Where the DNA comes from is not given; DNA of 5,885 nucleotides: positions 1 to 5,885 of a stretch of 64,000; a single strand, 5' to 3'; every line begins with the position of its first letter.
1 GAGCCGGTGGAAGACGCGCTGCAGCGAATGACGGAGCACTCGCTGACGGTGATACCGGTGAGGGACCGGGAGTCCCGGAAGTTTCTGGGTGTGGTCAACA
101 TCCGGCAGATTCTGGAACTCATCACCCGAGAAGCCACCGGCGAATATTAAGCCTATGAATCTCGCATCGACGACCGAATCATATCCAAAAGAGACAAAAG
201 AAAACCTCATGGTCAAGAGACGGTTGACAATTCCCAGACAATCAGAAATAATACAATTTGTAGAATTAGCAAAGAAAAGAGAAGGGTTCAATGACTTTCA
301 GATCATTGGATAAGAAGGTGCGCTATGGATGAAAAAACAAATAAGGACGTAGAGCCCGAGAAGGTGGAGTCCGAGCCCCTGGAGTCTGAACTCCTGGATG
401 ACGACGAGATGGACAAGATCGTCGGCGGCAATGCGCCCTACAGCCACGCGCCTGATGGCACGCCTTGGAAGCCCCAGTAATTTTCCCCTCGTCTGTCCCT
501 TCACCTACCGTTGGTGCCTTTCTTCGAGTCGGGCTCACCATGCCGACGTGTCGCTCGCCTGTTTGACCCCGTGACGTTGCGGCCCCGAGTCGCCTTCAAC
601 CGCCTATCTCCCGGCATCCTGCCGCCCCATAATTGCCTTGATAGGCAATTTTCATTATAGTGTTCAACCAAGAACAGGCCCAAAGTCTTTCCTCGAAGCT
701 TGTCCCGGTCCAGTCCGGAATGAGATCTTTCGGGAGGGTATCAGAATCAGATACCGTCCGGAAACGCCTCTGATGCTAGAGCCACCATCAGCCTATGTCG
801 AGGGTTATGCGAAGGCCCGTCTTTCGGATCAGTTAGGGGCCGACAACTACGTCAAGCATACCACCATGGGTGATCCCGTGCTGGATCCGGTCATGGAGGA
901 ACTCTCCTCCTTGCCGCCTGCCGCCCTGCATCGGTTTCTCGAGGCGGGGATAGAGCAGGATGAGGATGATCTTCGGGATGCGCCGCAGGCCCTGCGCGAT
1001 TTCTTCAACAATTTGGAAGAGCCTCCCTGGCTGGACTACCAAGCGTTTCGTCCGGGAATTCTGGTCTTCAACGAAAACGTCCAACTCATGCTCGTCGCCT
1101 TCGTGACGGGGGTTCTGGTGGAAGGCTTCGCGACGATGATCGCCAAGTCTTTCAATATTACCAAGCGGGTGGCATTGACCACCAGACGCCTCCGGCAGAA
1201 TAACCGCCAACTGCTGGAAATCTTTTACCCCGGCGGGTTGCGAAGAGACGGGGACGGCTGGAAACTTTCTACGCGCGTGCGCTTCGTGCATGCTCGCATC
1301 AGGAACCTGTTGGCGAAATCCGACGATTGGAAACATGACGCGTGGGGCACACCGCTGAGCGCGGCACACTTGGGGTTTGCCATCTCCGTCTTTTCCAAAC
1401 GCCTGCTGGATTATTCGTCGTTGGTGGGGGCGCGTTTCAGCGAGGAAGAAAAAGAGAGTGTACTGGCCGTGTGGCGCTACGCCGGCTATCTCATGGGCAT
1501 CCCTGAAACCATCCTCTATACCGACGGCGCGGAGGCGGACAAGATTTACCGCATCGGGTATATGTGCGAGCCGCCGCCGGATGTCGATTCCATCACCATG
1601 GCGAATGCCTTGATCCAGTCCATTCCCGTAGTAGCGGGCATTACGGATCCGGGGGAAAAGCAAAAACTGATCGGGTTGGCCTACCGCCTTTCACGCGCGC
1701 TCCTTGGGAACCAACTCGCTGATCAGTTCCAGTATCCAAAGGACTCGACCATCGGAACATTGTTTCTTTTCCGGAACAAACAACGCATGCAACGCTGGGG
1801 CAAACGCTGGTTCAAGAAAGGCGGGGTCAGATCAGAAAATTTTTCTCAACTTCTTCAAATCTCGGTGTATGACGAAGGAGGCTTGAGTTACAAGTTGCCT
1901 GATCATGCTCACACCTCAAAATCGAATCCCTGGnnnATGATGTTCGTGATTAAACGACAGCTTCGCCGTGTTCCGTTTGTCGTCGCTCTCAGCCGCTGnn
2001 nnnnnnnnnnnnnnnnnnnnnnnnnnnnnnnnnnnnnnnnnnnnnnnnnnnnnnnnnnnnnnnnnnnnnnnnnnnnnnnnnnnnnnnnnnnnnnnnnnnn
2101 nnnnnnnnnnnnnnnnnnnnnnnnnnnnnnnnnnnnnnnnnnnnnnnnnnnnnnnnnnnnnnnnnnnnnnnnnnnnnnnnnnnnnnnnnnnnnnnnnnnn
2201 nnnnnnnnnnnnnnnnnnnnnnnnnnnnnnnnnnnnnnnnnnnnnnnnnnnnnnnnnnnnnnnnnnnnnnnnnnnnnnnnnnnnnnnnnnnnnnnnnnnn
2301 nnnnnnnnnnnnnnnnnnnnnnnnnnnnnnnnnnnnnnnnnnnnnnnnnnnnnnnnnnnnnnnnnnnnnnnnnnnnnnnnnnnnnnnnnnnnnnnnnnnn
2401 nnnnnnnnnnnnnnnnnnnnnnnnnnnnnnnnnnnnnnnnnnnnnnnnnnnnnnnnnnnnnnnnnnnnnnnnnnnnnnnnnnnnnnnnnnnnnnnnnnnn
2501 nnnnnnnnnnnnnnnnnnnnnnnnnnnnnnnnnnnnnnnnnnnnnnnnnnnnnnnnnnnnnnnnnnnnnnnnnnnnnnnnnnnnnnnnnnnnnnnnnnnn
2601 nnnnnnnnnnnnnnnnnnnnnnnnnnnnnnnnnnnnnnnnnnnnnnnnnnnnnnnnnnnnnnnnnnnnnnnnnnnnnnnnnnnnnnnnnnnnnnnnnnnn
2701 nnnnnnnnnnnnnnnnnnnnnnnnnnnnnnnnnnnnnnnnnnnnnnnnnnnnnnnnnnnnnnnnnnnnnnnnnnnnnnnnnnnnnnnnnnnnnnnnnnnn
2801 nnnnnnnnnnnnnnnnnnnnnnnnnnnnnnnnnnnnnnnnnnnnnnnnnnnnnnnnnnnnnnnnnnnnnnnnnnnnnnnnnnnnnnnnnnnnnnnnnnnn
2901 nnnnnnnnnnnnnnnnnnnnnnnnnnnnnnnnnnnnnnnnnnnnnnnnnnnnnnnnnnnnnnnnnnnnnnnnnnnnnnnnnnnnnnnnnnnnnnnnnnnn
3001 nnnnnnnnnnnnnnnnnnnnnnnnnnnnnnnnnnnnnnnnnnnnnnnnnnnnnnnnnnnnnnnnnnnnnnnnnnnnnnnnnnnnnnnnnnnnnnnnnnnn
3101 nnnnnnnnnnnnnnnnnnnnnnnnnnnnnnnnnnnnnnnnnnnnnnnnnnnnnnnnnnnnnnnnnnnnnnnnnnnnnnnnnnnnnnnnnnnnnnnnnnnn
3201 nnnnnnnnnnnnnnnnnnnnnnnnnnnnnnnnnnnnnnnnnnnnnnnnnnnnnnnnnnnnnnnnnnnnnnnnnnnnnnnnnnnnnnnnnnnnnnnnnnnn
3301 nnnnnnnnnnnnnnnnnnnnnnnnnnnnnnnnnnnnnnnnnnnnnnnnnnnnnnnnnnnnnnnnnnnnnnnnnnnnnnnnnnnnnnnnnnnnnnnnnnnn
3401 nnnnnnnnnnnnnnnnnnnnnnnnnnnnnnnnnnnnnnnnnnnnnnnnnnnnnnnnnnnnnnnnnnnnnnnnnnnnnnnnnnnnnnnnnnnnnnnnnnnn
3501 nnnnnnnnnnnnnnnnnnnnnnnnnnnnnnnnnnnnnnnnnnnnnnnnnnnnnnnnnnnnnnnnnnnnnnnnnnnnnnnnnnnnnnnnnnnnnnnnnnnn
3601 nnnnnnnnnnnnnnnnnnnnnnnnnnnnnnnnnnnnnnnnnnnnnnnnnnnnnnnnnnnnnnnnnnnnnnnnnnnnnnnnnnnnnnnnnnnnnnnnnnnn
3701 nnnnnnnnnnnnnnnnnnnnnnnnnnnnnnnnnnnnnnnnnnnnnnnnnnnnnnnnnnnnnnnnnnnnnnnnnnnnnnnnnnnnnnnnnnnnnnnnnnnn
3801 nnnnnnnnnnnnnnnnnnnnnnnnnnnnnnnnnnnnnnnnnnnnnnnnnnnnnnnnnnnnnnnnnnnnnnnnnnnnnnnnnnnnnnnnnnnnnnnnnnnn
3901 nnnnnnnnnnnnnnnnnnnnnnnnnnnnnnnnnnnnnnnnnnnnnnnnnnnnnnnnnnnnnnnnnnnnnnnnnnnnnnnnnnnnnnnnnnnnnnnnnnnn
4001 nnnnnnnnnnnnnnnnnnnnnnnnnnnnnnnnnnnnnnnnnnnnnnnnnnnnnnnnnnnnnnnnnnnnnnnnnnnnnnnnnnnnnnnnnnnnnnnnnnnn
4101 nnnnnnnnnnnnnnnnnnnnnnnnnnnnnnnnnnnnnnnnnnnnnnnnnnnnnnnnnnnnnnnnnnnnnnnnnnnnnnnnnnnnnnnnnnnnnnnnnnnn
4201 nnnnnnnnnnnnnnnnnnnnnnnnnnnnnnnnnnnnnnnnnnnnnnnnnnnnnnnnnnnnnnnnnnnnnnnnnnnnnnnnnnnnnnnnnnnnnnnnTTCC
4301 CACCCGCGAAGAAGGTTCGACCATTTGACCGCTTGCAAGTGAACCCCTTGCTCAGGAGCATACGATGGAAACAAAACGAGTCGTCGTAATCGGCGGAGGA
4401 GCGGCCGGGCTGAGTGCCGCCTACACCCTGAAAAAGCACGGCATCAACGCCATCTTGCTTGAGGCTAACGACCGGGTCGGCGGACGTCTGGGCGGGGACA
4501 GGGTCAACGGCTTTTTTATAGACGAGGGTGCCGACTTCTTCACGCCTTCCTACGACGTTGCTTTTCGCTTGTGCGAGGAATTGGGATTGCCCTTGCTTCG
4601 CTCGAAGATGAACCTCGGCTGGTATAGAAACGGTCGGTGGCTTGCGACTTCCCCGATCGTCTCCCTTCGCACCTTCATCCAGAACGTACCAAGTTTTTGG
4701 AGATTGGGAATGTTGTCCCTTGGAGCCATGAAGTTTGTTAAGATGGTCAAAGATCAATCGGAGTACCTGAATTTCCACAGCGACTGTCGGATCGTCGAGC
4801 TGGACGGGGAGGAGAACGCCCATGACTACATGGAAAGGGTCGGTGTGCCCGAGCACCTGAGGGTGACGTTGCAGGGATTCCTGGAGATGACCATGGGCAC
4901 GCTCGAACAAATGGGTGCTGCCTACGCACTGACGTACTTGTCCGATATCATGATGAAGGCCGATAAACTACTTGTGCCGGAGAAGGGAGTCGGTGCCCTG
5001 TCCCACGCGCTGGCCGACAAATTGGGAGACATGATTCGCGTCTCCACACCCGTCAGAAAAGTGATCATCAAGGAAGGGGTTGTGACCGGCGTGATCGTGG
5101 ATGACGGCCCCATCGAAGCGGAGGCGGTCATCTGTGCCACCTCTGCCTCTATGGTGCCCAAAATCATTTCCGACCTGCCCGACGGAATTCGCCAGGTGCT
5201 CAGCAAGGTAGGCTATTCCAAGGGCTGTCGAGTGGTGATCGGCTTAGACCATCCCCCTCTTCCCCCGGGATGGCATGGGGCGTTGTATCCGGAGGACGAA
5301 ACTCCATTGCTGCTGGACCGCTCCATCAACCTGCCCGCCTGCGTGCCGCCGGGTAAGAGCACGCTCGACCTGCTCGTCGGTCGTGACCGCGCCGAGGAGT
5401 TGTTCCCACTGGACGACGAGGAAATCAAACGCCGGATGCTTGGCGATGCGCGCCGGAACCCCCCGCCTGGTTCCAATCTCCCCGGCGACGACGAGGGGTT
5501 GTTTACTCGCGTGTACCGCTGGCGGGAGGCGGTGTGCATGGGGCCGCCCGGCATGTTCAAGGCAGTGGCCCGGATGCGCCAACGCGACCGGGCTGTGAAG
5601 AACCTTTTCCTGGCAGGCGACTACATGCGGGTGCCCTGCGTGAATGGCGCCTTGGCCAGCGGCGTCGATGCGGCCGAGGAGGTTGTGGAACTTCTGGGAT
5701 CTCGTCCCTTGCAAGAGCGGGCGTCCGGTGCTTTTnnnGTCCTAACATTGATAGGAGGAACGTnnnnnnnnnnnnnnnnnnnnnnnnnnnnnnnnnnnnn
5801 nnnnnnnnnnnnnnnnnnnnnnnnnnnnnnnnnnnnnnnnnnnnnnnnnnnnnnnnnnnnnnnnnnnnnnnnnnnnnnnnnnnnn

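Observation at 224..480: Promoter-equipped 51-aa ORF with a double-glycine leader-type motif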

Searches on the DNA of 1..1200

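Call 85: search_rna_families(source=window, start=1, end=1200, threshold=evalue, max_evalue=1)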
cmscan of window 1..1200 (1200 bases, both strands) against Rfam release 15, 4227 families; matches with E-value up to 1: 0.
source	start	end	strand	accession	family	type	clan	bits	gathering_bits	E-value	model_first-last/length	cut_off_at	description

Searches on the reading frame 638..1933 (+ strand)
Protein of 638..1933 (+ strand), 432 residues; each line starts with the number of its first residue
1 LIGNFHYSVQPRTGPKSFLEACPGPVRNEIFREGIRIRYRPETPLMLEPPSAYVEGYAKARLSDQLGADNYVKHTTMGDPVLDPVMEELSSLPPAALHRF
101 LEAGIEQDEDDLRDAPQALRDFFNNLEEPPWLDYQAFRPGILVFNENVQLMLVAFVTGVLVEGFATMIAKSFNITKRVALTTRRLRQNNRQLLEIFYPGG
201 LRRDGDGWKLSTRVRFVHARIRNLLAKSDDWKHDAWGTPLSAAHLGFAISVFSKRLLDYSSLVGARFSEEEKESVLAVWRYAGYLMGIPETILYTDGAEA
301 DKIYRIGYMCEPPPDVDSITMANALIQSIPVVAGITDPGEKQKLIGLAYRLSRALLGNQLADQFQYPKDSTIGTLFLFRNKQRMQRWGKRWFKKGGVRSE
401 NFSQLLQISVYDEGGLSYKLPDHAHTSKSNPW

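Call 5: search_protein_families(library=pfam, proteins=[window:638-1933:+], max_evalue=0.01)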
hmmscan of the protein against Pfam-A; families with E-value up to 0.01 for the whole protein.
window:638-1933:+ (432 aa): 1 family
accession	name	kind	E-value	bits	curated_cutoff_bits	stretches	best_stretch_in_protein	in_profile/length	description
PF09995.15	MPAB_Lcp_cat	-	4.6e-19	69.8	23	1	150-380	9-224/231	ER-bound oxygenase mpaB/B'/Rubber oxygenase, catalytic domain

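Call 24: search_protein_families(library=ncbifam, proteins=[window:638-1933:+], max_evalue=0.001)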
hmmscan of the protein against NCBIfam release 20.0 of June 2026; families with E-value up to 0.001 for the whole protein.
window:638-1933:+ (432 aa): 0 families

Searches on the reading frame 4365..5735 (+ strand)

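Call 5: search_protein_families(library=pfam, proteins=[window:4365-5735:+], max_evalue=0.01)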
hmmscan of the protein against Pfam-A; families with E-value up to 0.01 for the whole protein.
window:4365-5735:+ (457 aa): 13 families
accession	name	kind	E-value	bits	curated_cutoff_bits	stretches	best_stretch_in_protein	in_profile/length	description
PF01593.30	Amino_oxidase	-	3.5e-49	168.7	19.8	1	14-440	2-442/443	Flavin containing amine oxidoreductase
PF13450.12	NAD_binding_8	-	1.3e-13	51.4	21.9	1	8-73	1-68/68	NAD(P)-binding Rossmann-like domain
PF01266.30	DAO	-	2.2e-09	37.8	27.9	1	5-262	1-205/353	FAD dependent oxidoreductase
PF00890.30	FAD_binding_2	-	2e-08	34.3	20.4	1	6-40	2-36/414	FAD binding domain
PF03486.20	HI0933_like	-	6.1e-08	32.8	50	1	5-42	2-39/244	HI0933-like protein Rossmann domain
PF12831.13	FAD_oxidored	-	1.3e-06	28.4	27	1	6-49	2-45/416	FAD dependent oxidoreductase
PF01946.23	Thi4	-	7.2e-06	25.8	26.2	1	5-59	19-76/235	Thi4 family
PF07992.20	Pyr_redox_2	-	1.1e-05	25.4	26.1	1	5-38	2-177/291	Pyridine nucleotide-disulphide oxidoreductase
PF01494.25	FAD_binding_3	-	0.00012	21.8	22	1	5-35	3-33/349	FAD binding domain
PF00070.33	Pyr_redox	-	0.00036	21.4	22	1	5-39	1-35/82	Pyridine nucleotide-disulphide oxidoreductase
PF01134.28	GIDA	-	0.00054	19.6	22.1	1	6-34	2-30/391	Glucose inhibited division protein A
PF13738.12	Pyr_redox_3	-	0.00066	19.4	30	1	7-35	1-30/305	Pyridine nucleotide-disulphide oxidoreductase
PF05834.18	Lycopene_cycl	-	0.0052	16.3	23.4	1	6-38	2-36/380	Lycopene cyclase protein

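Call 24: search_protein_families(library=ncbifam, proteins=[window:4365-5735:+], max_evalue=0.001)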
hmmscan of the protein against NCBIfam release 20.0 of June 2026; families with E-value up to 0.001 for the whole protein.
window:4365-5735:+ (457 aa): 64 families (the best 25 are shown)
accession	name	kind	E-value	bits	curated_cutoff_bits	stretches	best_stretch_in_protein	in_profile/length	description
NF005560.0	PRK07233.1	equivalog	2.3e-22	79.4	252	1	5-441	2-425/435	hypothetical protein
NF008845.0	PRK11883.1-5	equivalog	4.2e-20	71.5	560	1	2-75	3-82/468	protoporphyrinogen oxidase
TIGR03467.1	HpnE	equivalog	7.4e-20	71.7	283.05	1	6-441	1-429/430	hydroxysqualene dehydroxylase HpnE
TIGR00562.1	proto_IX_ox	equivalog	7.3e-17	61.1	97.85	1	3-76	2-77/470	protoporphyrinogen oxidase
TIGR02734.1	crtI_fam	subfamily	4.5e-13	48.7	238.1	1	6-60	1-55/504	phytoene desaturase family protein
NF008841.0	PRK11883.1-1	equivalog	4.6e-13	48.9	517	1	2-75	2-78/453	protoporphyrinogen oxidase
NF058655.1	CrtID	equivalog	1.4e-11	43.9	640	1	6-59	1-54/478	bifunctional phytoene desaturase/3,4-desaturase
NF008843.0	PRK11883.1-3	equivalog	2e-11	43.6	406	2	202-316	200-312/424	protoporphyrinogen oxidase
NF005548.0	PRK07208.1-4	equivalog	7e-11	41.4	389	1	2-66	2-67/488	hypothetical protein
NF045637.1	carotdesatCrtDProt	equivalog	1e-10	40.8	580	1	6-60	1-55/485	1-hydroxycarotenoid 3,4-desaturase CrtD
NF009410.0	PRK12771.1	subfamily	6.8e-10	38.1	516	1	3-42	138-177/566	NAD(P)-binding protein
NF041087.1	bile_acid_BaiCD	equivalog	4.4e-09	35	825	1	2-42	379-419/642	bile acid Fe-S flavoenzyme BaiCD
NF005547.0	PRK07208.1-3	equivalog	5.8e-08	31.9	380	1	2-64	3-66/465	hypothetical protein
NF004789.0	PRK06134.1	subfamily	6.7e-08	31.5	747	1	4-40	13-49/581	FAD-dependent oxidoreductase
NF042421.1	hydcarot_desat_CrtD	equivalog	1e-07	30.8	500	1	4-60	2-58/487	1-hydroxycarotenoid 3,4-desaturase CrtD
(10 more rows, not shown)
